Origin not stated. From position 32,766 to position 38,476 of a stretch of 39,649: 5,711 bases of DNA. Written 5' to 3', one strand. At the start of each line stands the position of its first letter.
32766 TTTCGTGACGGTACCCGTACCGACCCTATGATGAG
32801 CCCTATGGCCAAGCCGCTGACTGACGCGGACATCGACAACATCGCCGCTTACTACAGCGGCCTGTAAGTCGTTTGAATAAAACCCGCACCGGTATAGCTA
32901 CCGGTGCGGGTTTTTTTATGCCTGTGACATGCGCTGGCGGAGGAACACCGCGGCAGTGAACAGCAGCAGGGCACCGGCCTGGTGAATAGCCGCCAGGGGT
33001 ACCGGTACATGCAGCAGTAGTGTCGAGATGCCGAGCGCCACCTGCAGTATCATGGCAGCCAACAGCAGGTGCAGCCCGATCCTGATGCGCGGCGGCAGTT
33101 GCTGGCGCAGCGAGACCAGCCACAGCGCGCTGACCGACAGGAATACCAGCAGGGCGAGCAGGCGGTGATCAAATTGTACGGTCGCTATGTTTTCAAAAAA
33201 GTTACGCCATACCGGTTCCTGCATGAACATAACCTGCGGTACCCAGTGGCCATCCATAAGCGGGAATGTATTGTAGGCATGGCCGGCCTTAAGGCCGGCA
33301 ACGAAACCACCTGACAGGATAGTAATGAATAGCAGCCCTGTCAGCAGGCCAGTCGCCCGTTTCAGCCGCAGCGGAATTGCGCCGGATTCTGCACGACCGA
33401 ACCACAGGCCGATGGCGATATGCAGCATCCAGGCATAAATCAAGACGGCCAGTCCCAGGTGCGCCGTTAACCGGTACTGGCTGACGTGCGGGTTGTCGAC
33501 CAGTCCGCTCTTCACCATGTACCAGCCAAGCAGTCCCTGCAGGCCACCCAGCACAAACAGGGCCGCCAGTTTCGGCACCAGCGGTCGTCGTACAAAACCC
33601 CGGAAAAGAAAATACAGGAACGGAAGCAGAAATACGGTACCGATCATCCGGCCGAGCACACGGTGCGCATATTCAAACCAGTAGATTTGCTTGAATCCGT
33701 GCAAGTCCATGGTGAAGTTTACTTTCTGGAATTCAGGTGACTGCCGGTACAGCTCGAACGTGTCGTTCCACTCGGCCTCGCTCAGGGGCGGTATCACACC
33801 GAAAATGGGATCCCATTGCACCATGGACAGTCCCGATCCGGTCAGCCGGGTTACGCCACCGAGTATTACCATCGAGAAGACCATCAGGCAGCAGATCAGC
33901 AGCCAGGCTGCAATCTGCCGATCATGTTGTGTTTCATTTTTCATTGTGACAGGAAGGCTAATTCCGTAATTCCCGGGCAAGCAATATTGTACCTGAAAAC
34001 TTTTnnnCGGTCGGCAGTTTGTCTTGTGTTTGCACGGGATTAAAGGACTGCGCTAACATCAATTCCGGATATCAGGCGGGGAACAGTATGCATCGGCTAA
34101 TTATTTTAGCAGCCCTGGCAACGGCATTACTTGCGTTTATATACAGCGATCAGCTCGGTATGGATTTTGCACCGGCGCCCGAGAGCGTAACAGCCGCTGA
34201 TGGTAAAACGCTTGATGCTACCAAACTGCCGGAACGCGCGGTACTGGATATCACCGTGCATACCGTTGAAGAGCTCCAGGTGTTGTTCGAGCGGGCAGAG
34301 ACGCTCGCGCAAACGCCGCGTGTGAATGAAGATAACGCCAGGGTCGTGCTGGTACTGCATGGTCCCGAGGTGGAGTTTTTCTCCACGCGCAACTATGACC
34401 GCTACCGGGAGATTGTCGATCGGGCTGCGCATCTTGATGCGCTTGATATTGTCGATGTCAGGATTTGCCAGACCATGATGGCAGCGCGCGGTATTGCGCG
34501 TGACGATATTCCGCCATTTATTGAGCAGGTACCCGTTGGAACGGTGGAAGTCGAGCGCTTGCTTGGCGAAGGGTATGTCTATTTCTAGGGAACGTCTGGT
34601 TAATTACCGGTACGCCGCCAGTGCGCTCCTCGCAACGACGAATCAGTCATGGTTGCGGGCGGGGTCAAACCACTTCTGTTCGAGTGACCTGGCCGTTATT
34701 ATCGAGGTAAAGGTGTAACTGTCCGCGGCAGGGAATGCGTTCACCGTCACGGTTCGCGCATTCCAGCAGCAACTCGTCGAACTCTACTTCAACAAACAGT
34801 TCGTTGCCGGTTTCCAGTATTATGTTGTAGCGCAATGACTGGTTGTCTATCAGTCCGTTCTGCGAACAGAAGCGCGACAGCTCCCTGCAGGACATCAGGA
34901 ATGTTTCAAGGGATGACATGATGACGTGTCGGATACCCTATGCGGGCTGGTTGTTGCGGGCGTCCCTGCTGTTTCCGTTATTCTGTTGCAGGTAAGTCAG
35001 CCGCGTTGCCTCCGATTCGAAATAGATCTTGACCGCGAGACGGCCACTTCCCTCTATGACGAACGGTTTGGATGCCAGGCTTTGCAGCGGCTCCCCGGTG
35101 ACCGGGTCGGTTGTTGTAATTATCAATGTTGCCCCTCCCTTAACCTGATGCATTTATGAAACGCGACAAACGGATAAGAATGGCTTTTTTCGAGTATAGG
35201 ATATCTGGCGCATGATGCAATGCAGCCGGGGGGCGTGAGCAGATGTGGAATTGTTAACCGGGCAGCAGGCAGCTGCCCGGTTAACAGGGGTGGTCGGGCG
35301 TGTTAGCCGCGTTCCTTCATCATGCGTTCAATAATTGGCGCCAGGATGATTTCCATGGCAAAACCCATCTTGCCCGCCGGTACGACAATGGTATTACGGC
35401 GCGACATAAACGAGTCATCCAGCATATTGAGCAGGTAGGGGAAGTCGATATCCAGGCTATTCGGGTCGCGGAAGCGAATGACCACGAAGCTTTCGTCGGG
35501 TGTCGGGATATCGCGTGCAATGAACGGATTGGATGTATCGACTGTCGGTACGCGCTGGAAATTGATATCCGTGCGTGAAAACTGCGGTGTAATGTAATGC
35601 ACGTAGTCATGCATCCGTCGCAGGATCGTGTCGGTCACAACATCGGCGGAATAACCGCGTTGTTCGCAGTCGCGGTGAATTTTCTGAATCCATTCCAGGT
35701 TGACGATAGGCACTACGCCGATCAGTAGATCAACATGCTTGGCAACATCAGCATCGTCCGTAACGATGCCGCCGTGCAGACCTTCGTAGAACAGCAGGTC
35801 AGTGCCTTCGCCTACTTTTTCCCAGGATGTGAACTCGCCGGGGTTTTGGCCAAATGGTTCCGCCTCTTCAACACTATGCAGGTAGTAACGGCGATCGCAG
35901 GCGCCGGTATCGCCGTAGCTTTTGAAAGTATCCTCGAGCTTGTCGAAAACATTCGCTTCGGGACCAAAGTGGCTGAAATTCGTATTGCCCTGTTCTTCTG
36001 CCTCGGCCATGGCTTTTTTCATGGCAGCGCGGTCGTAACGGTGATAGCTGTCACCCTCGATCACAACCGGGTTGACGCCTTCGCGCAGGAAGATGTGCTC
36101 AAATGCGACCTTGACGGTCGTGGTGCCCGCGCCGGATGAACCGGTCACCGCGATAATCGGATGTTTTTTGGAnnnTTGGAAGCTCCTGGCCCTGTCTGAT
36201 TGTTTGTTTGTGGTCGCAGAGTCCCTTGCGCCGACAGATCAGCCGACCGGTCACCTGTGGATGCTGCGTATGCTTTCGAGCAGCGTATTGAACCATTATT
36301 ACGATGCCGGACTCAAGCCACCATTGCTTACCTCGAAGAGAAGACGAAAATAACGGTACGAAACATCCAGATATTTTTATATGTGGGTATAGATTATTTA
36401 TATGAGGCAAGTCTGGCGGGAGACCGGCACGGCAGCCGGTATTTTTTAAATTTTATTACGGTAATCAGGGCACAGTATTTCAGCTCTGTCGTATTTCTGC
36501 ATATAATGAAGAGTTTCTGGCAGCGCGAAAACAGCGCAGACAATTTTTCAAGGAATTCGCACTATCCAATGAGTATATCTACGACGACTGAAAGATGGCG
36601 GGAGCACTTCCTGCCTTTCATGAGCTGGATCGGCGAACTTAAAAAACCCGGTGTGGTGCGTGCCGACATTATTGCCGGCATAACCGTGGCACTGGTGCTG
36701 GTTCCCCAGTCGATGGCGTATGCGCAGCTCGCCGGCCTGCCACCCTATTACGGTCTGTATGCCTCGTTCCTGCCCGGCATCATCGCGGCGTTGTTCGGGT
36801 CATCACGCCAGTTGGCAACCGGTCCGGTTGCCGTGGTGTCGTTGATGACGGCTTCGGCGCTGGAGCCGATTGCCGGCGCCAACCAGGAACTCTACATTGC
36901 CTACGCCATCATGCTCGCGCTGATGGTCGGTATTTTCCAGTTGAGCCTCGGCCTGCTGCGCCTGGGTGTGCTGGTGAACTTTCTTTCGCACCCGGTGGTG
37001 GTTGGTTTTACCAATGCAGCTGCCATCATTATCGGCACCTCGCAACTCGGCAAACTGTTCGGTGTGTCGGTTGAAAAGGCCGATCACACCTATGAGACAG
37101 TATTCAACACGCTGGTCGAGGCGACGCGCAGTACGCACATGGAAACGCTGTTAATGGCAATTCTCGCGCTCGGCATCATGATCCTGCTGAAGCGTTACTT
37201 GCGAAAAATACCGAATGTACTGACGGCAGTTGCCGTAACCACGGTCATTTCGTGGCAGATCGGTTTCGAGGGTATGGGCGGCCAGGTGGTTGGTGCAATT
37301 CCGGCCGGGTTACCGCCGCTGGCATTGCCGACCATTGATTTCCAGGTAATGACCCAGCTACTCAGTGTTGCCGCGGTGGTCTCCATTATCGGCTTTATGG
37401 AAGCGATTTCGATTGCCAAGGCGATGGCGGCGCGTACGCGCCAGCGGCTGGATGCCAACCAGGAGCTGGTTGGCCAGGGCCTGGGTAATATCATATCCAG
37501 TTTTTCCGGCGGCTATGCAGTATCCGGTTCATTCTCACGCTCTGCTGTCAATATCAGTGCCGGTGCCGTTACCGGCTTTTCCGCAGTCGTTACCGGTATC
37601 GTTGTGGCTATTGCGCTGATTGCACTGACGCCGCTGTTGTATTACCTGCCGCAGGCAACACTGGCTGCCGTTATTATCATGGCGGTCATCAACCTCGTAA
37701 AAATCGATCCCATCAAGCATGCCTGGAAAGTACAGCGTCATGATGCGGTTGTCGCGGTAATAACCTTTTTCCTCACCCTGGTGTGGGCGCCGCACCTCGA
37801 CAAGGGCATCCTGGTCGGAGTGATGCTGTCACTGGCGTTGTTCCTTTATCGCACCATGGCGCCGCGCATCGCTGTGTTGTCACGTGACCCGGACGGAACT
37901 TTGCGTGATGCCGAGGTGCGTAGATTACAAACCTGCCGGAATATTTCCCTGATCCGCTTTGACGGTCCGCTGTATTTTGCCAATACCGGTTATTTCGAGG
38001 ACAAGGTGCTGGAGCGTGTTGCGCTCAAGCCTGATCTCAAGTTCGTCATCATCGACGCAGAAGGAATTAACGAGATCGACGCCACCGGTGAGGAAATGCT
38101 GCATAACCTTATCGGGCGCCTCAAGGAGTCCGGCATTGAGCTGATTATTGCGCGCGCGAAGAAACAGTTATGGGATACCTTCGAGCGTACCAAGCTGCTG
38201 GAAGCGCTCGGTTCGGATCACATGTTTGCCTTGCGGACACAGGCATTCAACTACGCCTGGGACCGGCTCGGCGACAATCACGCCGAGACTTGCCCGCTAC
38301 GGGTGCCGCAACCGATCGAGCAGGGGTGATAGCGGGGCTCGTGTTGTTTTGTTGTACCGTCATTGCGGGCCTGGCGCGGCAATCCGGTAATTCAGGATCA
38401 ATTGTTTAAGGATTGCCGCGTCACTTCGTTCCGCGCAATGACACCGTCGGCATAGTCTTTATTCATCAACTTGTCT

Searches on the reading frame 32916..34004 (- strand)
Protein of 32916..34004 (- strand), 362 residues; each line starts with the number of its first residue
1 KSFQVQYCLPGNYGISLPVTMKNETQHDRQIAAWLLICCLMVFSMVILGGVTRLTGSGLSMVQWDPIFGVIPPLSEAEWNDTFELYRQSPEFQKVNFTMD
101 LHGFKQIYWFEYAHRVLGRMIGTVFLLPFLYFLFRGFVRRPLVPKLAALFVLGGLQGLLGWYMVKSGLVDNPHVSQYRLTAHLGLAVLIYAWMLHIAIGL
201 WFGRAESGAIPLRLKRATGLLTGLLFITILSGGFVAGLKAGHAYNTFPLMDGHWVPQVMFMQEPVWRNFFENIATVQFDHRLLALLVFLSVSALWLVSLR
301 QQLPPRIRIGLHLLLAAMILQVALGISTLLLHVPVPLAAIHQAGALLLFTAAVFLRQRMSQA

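Call 66: search_protein_families(library=pfam, proteins=[window:32916-34004:-], max_evalue=0.00001)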
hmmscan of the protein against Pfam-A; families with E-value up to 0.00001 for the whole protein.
window:32916-34004:- (362 aa): 1 family
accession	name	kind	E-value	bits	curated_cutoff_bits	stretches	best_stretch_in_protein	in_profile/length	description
PF02628.20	COX15-CtaA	-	8.3e-111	370.5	29.9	1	33-353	2-322/322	Cytochrome oxidase assembly protein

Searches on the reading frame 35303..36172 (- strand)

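Call 66: search_protein_families(library=pfam, proteins=[window:35303-36172:-], max_evalue=0.00001)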
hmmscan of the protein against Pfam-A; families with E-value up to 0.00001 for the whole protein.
window:35303-36172:- (289 aa): 1 family
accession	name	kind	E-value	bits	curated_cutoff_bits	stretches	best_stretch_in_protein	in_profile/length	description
PF00485.24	PRK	-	1.7e-71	240.6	22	1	6-214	1-196/196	Phosphoribulokinase / Uridine kinase family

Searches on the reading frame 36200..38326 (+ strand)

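Call 66: search_protein_families(library=pfam, proteins=[window:36200-38326:+], max_evalue=0.00001)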
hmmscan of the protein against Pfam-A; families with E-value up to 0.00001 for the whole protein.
window:36200-38326:+ (709 aa): 2 families
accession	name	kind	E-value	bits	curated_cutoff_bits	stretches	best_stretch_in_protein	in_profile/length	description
PF00916.26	Sulfate_transp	-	1.2e-110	370.3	23.2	1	154-522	2-380/380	Sulfate permease family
PF01740.26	STAS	-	1.8e-15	57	22.6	1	579-670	7-97/106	STAS domain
